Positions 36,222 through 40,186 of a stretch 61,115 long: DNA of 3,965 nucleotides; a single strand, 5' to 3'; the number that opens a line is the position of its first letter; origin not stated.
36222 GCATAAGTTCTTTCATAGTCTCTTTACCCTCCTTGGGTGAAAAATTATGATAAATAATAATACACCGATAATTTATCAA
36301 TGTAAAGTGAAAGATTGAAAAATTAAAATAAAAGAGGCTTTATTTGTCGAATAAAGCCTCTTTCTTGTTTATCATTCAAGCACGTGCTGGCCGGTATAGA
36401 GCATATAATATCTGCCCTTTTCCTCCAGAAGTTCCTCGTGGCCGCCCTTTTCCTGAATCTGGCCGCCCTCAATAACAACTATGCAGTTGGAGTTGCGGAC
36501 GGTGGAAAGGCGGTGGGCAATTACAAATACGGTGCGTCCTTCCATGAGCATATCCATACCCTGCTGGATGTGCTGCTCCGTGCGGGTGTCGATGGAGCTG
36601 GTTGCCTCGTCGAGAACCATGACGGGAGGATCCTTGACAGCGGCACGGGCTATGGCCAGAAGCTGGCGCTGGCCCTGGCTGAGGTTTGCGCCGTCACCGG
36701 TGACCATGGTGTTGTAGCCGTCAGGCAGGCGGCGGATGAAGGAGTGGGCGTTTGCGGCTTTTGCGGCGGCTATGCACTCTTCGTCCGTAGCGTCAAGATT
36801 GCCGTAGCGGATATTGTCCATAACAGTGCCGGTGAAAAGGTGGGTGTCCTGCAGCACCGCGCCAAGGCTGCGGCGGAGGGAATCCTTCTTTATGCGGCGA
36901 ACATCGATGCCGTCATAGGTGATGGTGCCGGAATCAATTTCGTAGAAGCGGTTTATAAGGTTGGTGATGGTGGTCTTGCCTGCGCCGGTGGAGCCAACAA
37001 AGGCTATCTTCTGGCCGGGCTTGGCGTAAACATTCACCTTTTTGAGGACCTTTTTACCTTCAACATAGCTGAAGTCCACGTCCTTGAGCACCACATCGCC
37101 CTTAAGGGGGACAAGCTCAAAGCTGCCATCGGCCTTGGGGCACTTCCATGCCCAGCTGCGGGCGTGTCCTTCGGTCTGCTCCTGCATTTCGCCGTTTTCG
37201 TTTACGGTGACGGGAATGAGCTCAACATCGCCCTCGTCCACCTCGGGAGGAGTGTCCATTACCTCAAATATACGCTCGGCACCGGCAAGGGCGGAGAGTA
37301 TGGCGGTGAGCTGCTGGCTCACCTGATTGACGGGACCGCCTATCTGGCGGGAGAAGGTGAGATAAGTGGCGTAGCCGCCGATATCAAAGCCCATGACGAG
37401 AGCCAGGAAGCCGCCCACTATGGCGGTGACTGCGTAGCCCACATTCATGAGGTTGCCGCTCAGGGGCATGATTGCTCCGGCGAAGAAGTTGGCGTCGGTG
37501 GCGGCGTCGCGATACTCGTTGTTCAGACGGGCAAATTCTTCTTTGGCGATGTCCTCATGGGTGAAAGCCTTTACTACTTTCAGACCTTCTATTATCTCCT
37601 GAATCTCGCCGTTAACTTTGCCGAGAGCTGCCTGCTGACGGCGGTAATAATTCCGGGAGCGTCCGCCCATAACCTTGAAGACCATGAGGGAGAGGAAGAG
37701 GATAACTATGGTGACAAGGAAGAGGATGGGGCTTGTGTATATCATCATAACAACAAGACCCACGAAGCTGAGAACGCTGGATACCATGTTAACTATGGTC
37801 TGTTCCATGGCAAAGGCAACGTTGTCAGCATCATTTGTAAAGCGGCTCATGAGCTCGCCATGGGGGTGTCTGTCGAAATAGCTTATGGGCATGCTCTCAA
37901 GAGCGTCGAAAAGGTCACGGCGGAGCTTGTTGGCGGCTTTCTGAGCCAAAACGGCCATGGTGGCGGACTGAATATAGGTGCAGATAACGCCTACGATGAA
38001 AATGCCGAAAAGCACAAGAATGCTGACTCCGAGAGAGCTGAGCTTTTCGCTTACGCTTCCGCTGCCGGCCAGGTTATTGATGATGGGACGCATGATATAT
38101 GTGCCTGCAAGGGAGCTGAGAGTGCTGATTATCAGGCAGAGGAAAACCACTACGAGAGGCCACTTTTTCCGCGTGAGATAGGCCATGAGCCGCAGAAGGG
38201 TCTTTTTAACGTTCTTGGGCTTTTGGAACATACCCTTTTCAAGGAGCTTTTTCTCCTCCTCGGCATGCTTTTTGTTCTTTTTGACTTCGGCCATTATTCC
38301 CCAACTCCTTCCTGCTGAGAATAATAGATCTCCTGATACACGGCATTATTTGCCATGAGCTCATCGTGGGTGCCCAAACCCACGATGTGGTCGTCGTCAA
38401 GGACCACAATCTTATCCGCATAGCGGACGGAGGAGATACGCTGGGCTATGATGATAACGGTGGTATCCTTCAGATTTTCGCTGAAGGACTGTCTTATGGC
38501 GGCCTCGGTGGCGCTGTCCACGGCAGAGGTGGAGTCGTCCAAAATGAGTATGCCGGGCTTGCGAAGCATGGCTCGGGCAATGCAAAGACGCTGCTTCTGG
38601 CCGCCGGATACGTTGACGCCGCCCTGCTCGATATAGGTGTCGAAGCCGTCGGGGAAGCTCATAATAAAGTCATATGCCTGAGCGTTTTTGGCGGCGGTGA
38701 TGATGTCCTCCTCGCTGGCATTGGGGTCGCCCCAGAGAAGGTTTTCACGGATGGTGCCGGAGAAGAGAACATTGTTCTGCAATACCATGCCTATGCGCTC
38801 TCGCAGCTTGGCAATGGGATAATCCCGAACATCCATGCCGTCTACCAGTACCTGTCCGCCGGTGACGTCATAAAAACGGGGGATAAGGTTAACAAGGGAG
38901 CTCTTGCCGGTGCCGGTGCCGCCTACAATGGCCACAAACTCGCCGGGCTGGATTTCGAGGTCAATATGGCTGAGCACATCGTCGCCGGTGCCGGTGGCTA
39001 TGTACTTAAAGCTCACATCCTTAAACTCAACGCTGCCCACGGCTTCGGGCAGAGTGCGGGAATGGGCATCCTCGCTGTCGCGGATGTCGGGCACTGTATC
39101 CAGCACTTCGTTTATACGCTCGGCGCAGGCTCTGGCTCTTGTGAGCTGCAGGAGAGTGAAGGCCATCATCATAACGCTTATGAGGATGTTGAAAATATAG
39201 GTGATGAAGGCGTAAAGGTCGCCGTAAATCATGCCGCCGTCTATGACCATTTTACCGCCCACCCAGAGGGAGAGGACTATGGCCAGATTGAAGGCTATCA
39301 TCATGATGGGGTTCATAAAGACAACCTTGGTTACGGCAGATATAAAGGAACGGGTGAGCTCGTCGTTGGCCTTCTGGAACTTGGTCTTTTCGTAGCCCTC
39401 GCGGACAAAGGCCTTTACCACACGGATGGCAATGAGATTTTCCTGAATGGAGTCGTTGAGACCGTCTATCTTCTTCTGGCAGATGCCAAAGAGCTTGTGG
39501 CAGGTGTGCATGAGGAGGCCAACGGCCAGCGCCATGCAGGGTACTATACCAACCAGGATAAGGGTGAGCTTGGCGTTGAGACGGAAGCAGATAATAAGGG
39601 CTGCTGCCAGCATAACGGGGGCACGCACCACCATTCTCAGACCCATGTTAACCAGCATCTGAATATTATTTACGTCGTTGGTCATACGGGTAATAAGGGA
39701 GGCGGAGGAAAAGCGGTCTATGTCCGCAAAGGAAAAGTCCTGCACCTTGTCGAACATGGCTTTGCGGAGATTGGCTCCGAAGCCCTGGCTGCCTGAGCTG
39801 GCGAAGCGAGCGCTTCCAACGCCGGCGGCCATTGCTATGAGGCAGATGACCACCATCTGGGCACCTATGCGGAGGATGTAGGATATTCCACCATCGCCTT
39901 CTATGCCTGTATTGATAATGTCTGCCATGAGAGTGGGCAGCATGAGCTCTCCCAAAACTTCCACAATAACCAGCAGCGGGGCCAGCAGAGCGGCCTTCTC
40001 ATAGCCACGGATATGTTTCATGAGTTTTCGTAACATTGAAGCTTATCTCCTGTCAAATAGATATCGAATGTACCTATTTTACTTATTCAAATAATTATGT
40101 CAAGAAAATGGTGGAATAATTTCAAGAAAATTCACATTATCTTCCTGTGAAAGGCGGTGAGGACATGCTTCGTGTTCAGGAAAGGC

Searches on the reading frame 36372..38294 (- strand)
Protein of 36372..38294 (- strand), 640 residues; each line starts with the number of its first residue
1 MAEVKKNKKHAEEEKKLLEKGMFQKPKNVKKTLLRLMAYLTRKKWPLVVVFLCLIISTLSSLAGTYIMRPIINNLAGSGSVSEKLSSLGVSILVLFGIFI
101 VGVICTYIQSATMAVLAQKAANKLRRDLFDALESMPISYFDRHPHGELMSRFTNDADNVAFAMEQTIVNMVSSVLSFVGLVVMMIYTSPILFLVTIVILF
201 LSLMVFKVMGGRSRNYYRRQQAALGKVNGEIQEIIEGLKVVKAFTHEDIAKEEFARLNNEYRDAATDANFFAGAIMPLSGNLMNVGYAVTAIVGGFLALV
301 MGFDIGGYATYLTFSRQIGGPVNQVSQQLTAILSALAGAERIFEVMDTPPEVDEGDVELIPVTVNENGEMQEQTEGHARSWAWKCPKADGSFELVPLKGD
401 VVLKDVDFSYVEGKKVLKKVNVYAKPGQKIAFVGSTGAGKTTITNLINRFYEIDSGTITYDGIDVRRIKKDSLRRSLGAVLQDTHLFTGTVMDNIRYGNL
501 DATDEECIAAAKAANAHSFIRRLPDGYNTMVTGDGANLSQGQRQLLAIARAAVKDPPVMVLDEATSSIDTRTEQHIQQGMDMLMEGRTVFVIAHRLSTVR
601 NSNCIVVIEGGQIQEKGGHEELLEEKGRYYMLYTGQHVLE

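Call 63: search_protein_families(library=pfam, proteins=[window:36372-38294:-], max_evalue=0.01)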
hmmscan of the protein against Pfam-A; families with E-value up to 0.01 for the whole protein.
window:36372-38294:- (640 aa): 4 families
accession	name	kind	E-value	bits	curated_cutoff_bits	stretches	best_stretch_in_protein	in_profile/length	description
PF00664.28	ABC_membrane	-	5.9e-55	187.3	28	1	48-322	2-274/274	ABC transporter transmembrane region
PF00005.33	ABC_tran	-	1.6e-29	103.7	25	1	417-566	1-137/137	ABC transporter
PF02463.25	SMC_N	-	1.2e-05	25.3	40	1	195-607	135-210/220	RecF/RecN/SMC N terminal domain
PF04027.18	DUF371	-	0.0088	16.4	25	0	105-133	93-121/133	Domain of unknown function (DUF371)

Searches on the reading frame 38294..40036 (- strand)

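Call 63: search_protein_families(library=pfam, proteins=[window:38294-40036:-], max_evalue=0.01)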
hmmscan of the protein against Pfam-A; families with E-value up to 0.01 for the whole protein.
window:38294-40036:- (580 aa): 4 families
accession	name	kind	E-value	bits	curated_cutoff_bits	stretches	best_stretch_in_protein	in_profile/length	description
PF00664.28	ABC_membrane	-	1.1e-40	140.5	28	1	18-286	3-271/274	ABC transporter transmembrane region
PF00005.33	ABC_tran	-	2.1e-30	106.5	25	1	355-504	1-137/137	ABC transporter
PF02463.25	SMC_N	-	1.3e-05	25.1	40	1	396-544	111-209/220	RecF/RecN/SMC N terminal domain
PF19658.4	DUF6161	-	0.0053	16.7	27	0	218-307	89-178/216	Family of unknown function (DUF6161)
